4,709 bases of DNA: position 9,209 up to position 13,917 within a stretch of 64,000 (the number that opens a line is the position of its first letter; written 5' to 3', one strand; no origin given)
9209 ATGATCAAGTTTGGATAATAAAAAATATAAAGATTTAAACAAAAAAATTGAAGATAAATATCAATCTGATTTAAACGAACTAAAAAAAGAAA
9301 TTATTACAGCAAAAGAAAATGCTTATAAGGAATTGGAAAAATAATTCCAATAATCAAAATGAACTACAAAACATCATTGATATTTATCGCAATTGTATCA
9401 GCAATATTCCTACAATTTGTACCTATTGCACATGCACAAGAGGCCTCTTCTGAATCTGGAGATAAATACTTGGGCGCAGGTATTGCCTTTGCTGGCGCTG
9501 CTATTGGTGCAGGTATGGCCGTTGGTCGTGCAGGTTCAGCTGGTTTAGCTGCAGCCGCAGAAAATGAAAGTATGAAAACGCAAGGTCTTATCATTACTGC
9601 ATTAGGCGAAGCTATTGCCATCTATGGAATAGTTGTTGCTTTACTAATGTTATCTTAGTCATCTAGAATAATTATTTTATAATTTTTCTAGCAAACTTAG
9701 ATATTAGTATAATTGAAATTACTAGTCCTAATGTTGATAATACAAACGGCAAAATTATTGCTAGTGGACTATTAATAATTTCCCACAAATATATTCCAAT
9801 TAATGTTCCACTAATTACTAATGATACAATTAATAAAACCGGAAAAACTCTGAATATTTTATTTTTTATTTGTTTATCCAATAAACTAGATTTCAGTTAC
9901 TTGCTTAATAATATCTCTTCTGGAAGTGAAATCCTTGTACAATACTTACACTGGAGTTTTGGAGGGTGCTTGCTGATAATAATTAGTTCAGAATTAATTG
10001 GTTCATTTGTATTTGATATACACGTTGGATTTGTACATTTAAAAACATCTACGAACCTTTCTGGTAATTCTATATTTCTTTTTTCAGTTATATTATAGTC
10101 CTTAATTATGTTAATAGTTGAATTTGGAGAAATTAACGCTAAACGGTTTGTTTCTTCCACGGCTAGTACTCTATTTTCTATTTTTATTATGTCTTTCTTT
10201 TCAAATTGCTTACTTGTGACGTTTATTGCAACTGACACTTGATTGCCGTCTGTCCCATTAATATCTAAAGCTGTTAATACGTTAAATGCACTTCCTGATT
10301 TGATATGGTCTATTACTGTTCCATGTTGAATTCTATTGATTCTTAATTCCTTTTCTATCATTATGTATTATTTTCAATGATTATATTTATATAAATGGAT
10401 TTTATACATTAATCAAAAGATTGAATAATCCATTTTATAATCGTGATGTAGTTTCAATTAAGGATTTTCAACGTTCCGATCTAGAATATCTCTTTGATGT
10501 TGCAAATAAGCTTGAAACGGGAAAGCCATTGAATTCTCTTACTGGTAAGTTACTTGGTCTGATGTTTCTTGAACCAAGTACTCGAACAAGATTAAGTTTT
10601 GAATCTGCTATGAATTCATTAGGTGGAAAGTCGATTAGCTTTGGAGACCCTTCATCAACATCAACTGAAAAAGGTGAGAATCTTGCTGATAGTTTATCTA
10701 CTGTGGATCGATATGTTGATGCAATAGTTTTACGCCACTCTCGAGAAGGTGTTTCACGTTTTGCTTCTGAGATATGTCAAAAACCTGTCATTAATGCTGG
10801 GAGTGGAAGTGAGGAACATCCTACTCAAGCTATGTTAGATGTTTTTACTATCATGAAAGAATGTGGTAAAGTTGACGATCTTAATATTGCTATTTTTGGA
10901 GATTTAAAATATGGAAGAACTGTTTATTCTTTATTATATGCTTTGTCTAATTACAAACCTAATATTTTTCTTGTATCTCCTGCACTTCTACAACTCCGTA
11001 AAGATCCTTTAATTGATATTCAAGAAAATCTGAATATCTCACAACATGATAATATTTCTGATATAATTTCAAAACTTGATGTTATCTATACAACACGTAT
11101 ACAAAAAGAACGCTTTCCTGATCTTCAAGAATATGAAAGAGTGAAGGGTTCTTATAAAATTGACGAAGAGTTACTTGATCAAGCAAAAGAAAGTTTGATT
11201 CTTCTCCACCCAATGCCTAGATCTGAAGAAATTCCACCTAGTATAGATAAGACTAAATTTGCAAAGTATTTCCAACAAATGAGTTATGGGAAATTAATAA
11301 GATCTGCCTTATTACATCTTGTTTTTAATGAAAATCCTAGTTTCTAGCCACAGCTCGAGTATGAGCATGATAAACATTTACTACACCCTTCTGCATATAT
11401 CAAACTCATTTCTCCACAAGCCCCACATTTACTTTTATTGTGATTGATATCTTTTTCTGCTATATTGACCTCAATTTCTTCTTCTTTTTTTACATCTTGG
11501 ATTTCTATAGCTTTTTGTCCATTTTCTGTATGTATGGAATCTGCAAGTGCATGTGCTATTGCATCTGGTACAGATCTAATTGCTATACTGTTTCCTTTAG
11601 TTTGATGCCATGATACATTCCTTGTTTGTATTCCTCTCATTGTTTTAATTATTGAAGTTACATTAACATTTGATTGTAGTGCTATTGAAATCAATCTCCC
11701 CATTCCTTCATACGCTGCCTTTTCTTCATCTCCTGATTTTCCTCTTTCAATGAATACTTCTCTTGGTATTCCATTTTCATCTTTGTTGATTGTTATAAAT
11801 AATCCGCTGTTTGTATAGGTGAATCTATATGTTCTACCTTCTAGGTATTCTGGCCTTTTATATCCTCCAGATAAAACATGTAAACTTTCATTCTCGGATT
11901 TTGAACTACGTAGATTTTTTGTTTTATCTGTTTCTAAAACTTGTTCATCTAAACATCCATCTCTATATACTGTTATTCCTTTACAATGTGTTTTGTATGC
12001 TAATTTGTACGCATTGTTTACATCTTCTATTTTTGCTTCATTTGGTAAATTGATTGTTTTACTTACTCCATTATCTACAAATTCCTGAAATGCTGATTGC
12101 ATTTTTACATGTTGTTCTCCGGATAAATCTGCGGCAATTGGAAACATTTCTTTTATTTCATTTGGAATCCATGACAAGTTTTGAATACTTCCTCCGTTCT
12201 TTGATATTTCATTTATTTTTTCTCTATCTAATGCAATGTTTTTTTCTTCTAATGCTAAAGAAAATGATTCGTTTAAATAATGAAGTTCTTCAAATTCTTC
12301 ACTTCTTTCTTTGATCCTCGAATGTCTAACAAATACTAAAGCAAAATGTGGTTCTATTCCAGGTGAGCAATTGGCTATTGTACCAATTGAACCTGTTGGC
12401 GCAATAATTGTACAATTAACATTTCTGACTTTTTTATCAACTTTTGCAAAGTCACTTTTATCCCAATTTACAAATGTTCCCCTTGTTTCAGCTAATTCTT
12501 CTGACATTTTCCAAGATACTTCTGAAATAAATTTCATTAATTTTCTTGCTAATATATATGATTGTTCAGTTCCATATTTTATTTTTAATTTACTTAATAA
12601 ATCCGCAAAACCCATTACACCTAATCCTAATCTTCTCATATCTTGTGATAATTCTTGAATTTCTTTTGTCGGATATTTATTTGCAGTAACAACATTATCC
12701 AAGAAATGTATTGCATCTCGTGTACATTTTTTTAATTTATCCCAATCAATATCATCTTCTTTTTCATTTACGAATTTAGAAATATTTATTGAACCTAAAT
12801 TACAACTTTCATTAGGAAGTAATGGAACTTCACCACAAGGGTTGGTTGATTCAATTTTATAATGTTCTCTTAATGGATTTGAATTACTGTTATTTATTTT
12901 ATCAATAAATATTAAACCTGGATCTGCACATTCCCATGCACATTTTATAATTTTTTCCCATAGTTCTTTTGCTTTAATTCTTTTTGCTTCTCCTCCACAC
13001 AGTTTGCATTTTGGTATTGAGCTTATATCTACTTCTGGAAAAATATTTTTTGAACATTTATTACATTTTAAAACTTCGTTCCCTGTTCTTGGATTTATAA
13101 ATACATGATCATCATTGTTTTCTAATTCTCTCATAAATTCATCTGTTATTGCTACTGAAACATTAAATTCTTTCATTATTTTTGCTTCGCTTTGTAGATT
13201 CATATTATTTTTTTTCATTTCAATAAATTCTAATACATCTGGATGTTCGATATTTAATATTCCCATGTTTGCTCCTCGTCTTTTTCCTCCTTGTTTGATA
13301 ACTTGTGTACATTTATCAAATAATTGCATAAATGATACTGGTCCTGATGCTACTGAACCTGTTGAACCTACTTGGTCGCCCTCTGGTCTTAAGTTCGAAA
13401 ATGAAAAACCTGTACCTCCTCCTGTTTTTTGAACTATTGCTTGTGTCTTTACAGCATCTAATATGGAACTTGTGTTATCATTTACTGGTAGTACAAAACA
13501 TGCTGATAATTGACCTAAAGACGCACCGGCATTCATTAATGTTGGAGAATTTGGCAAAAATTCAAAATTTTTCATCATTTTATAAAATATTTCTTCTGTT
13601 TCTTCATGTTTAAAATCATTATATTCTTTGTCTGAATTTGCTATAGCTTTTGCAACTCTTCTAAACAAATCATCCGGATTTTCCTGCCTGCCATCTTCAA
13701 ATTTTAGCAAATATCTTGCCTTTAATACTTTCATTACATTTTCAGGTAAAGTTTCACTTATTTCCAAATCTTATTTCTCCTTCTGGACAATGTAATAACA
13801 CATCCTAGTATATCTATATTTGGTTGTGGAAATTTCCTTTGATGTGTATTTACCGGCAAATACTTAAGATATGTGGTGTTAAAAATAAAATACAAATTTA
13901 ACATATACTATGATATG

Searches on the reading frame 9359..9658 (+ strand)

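Call 24: search_protein_families(library=pfam, proteins=[window:9359-9658:+], max_evalue=0.01)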
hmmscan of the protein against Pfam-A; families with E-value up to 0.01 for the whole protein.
window:9359-9658:+ (99 aa): 1 family
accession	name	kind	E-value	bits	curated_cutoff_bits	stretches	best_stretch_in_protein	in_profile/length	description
PF00137.26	ATP-synt_C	-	6.4e-14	52.4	24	1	38-97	1-60/60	ATP synthase subunit C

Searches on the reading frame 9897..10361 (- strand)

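Call 24: search_protein_families(library=pfam, proteins=[window:9897-10361:-], max_evalue=0.01)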
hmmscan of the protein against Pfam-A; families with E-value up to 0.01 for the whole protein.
window:9897-10361:- (154 aa): 2 families
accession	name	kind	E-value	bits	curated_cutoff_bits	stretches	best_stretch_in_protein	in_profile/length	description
PF01948.23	PyrI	-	2.2e-30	105.2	25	1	6-97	1-92/93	Aspartate carbamoyltransferase regulatory chain, allosteric domain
PF02748.20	PyrI_C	-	6.4e-14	52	23.4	1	105-144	4-42/48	Aspartate carbamoyltransferase regulatory chain, metal binding domain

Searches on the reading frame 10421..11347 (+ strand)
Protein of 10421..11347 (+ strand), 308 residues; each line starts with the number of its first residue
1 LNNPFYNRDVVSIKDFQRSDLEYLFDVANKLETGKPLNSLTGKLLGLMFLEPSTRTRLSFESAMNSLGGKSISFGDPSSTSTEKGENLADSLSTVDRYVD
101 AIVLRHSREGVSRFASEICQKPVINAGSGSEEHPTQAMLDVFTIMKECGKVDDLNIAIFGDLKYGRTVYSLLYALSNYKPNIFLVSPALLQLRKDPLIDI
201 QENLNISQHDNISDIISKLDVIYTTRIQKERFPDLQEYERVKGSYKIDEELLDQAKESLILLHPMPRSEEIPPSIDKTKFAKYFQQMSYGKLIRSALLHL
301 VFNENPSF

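Call 24: search_protein_families(library=pfam, proteins=[window:10421-11347:+], max_evalue=0.01)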
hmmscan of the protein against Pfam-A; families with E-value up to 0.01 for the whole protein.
window:10421-11347:+ (308 aa): 2 families
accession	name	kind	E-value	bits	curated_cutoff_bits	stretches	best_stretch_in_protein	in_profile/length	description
PF02729.26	OTCace_N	-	2.4e-42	145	29.9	1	8-145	1-147/148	Aspartate/ornithine carbamoyltransferase, carbamoyl-P binding domain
PF00185.30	OTCace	-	5.3e-27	95.2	29.4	1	153-300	2-156/157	Aspartate/ornithine carbamoyltransferase, Asp/Orn binding domain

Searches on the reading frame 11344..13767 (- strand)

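Call 64: search_protein_families(library=pfam, proteins=[window:11344-13767:-], max_evalue=0.001)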
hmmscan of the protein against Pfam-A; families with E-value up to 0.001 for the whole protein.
window:11344-13767:- (807 aa): 3 families
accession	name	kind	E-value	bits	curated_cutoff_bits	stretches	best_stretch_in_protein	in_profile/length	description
PF02867.20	Ribonuc_red_lgC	-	2.7e-133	445.8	23.9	1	88-601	1-523/523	Ribonucleotide reductase, barrel domain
PF00317.26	Ribonuc_red_lgN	-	6.3e-21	74.7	28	1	9-84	5-76/77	Ribonucleotide reductase, all-alpha domain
PF12637.14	TSCPD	-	4.8e-18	65.7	22.8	1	651-743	9-86/88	TSCPD domain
